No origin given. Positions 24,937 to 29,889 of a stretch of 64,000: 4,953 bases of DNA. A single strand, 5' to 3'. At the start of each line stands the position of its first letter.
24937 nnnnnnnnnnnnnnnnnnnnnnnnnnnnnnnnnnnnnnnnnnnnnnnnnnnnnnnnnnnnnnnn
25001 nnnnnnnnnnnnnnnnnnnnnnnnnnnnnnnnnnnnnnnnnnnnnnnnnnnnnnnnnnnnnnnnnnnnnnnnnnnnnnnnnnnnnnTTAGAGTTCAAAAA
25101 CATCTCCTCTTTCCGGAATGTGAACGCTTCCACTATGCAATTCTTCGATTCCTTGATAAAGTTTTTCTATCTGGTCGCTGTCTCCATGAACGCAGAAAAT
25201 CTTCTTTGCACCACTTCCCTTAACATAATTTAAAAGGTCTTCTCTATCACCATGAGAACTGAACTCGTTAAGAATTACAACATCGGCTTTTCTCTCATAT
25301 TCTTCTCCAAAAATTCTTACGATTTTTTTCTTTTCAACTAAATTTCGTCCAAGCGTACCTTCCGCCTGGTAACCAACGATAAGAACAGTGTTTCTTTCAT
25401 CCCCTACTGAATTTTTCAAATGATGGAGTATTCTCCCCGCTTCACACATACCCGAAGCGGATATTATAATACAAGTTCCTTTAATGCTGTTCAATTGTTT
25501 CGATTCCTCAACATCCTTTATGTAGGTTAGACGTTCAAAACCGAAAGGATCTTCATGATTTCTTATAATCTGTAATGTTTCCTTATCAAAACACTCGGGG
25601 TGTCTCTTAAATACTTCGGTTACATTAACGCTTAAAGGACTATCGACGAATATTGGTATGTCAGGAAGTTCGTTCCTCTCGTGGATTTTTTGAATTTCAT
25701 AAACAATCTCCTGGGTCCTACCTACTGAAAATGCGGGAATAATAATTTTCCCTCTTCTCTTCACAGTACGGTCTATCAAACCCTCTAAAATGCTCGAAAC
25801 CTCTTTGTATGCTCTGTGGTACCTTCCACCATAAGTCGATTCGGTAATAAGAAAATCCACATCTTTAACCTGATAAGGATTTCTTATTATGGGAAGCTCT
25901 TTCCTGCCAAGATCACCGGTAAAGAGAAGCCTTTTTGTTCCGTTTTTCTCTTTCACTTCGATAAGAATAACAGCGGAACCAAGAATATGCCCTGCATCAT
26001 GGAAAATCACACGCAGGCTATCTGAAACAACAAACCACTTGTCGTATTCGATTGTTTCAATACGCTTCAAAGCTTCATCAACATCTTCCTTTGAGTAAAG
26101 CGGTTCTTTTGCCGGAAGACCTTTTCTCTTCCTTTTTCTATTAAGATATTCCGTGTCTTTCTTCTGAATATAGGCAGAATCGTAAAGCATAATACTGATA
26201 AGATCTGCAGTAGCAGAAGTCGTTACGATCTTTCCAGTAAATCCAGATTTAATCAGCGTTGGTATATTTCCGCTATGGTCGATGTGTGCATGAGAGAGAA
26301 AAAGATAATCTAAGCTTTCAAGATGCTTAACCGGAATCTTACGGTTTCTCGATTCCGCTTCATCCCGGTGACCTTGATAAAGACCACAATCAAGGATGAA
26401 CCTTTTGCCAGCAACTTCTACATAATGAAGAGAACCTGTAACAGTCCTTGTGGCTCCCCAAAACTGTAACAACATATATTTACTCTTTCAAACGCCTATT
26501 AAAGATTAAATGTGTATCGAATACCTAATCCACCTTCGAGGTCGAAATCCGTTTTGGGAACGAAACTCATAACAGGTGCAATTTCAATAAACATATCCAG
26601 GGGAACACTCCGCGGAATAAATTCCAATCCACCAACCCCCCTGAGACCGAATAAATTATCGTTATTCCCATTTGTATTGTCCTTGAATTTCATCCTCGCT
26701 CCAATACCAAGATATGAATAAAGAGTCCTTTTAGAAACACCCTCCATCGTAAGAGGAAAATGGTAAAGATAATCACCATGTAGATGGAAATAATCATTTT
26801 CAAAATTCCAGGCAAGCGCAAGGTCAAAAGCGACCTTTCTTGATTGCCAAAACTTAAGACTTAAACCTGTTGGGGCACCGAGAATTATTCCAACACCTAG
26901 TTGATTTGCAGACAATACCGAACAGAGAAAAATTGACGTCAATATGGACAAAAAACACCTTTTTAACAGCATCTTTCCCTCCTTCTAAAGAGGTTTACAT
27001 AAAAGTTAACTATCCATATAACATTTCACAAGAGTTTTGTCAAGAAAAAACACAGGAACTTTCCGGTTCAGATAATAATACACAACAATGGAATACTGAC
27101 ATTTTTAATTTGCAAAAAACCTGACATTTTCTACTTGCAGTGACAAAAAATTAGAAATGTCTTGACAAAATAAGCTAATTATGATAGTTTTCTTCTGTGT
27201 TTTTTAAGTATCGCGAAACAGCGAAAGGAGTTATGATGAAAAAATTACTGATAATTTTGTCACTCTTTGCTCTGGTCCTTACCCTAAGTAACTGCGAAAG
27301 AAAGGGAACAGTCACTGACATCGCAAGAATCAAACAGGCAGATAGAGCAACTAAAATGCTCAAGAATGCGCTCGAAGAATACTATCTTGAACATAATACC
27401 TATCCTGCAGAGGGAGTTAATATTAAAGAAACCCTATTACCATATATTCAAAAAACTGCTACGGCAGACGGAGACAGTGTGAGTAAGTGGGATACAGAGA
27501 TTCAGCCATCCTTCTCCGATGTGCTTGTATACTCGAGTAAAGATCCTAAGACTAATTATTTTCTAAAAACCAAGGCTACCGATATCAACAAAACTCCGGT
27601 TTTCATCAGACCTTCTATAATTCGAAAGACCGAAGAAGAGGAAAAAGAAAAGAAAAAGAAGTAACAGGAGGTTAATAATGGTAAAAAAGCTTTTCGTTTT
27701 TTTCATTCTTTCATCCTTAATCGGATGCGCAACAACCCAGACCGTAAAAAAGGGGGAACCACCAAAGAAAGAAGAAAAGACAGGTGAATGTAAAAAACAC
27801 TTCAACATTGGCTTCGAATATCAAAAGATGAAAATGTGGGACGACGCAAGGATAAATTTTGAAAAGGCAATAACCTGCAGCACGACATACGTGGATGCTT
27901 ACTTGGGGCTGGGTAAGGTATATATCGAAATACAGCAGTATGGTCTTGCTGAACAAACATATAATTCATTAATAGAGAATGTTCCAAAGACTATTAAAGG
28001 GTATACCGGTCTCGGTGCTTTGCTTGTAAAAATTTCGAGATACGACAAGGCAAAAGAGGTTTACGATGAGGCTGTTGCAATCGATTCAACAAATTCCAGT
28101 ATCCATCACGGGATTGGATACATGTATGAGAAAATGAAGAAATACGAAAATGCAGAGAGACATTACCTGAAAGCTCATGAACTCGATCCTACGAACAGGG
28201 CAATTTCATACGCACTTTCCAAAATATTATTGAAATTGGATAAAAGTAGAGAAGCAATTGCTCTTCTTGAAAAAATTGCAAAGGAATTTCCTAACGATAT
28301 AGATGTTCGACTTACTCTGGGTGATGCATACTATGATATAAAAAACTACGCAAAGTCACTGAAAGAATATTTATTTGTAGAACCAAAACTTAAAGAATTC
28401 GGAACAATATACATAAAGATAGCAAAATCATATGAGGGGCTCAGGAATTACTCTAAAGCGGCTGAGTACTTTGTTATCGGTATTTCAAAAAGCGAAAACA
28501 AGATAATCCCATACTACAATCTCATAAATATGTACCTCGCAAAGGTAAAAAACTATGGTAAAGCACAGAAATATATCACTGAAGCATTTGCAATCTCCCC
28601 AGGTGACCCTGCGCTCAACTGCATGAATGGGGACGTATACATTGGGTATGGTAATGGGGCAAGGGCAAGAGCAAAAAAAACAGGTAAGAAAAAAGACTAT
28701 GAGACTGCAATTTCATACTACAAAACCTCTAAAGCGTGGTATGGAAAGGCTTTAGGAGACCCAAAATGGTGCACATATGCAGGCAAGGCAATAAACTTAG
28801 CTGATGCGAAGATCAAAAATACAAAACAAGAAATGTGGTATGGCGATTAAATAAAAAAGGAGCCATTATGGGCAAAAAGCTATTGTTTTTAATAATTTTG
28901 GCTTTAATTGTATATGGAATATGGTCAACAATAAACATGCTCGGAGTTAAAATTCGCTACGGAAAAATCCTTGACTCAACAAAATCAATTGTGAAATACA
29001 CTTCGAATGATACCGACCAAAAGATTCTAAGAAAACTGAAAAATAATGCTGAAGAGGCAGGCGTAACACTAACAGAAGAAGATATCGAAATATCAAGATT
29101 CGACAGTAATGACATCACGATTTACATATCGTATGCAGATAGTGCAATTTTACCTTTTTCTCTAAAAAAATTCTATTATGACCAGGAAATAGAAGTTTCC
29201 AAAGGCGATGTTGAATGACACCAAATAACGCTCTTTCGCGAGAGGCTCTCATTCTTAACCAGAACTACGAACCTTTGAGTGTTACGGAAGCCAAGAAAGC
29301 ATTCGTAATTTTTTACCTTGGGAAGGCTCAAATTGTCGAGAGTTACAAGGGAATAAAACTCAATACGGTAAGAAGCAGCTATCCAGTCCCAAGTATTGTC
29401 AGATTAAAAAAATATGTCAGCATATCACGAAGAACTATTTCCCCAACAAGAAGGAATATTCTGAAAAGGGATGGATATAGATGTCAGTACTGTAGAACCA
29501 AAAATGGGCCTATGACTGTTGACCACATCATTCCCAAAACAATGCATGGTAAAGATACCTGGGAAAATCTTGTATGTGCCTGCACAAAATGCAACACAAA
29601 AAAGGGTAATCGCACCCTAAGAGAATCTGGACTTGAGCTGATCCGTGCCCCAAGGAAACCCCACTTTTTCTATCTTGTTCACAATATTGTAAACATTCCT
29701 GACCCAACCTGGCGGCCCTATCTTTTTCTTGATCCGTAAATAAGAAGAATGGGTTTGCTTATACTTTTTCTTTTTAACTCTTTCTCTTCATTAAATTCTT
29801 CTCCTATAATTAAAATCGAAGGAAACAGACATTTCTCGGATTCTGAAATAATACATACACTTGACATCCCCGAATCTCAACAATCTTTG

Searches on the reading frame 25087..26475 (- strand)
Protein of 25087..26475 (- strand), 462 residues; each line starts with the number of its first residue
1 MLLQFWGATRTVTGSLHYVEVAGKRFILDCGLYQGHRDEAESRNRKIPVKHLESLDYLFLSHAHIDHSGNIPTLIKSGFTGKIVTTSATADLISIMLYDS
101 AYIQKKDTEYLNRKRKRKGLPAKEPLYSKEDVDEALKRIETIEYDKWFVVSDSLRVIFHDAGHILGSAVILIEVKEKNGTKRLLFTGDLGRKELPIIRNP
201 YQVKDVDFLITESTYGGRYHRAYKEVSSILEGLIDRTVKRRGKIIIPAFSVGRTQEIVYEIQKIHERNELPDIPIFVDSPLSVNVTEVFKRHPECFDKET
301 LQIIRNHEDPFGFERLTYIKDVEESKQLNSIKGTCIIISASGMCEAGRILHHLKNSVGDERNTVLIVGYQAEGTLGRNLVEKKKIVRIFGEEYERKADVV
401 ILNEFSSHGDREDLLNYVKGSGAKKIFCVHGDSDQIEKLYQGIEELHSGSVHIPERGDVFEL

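Call 33: search_protein_families(library=pfam, proteins=[window:25087-26475:-], max_evalue=0.00001)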
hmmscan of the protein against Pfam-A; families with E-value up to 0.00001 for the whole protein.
window:25087-26475:- (462 aa): 5 families
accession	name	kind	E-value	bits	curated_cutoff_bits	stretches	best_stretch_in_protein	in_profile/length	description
PF10996.14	Beta-Casp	-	1.6e-42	145.2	27.7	1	254-379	1-120/120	Beta-Casp domain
PF07521.17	RMMBL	-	3.3e-10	40.2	21.6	1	393-454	2-63/63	Zn-dependent metallo-hydrolase RNA specificity domain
PF16661.11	Lactamase_B_6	-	9.5e-09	35.3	27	1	19-176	2-153/193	Metallo-beta-lactamase superfamily domain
PF00753.33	Lactamase_B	-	2.8e-08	34.4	22.7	1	18-191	10-152/196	Metallo-beta-lactamase superfamily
PF12706.13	Lactamase_B_2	-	1.4e-07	31.8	27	1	25-95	2-69/200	Beta-lactamase superfamily domain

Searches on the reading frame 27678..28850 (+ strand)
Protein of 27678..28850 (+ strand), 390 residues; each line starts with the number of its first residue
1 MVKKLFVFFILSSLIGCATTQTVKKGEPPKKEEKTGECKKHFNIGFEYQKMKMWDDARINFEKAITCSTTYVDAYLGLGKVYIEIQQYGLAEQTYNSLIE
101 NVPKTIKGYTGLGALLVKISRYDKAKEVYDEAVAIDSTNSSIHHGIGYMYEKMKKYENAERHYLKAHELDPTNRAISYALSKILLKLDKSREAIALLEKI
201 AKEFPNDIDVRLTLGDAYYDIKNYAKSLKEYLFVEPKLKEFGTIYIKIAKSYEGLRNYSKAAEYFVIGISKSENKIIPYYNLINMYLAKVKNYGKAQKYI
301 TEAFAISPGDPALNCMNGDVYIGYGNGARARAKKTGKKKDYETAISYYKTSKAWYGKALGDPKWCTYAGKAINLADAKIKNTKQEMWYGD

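Call 33: search_protein_families(library=pfam, proteins=[window:27678-28850:+], max_evalue=0.00001)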
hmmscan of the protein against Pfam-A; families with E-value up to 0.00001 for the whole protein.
window:27678-28850:+ (390 aa): 17 families
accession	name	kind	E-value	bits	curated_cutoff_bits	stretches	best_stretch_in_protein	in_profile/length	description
PF07719.23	TPR_2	-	5.3e-33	110.8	27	1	142-173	3-34/34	Tetratricopeptide repeat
PF00515.34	TPR_1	-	6.8e-26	89.4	27.8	1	142-173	3-34/34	Tetratricopeptide repeat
PF14559.12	TPR_19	-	4.5e-25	88.2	25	1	153-206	4-57/68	Tetratricopeptide repeat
PF13181.12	TPR_8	-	3.9e-22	76.9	25.7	0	142-173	3-34/34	Tetratricopeptide repeat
PF13424.12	TPR_12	-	2.5e-20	72.9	30.1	0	141-199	4-70/77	Tetratricopeptide repeat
PF13428.12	TPR_14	-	2.1e-19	68.5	23.5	0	176-216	3-43/44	Tetratricopeptide repeat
PF13431.12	TPR_17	-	7.1e-18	63.8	24.4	0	61-93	2-34/34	Tetratricopeptide repeat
PF13414.12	TPR_11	-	3.6e-14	52.6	26.8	0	116-153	4-41/42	TPR repeat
PF13174.12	TPR_6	-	2.5e-13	50.1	26.3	0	73-105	1-33/33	Tetratricopeptide repeat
PF13432.12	TPR_16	-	2.6e-13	50.6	32.7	0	178-231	1-53/65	Tetratricopeptide repeat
PF13176.12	TPR_7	-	2e-11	43.4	27.9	0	144-175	3-36/36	Tetratricopeptide repeat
PF12895.13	ANAPC3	-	9.2e-09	35.9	27.2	1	153-228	2-76/82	Anaphase-promoting complex, cyclosome, subunit 3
PF25063.1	ARM_TT21_C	-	1.6e-08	35.1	35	1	146-206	135-196/209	Tetratricopeptide repeat protein 21 C-terminal ARM domain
PF25062.1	ARM_TT21_N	-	3.2e-08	34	40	0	57-110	155-206/222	Tetratricopeptide repeat protein 21 N-terminal ARM repeat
PF23914.1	TPR_CcmH_CycH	-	1.7e-07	31.7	42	0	147-239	57-152/158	Cytochrome c-type biogenesis protein H TPR domain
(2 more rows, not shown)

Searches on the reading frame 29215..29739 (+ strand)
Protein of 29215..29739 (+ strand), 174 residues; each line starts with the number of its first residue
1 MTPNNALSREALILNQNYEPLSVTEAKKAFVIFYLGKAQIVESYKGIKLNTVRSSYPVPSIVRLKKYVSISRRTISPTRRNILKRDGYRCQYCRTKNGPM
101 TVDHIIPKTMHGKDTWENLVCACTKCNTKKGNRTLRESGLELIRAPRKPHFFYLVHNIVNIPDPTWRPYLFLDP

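Call 72: search_protein_families(library=pfam, proteins=[window:29215-29739:+], max_evalue=0.00001)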
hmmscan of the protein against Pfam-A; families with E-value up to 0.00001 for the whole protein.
window:29215-29739:+ (174 aa): 3 families
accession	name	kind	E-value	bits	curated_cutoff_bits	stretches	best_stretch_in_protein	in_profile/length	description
PF01844.29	HNH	-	1.4e-13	51.2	21.4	1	90-133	1-47/47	HNH endonuclease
PF14279.12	HNH_5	-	1.8e-12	47.5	27.5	1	90-137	1-50/56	HNH endonuclease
PF13395.12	HNH_4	-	8.8e-08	32.4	22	1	100-134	18-52/54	HNH endonuclease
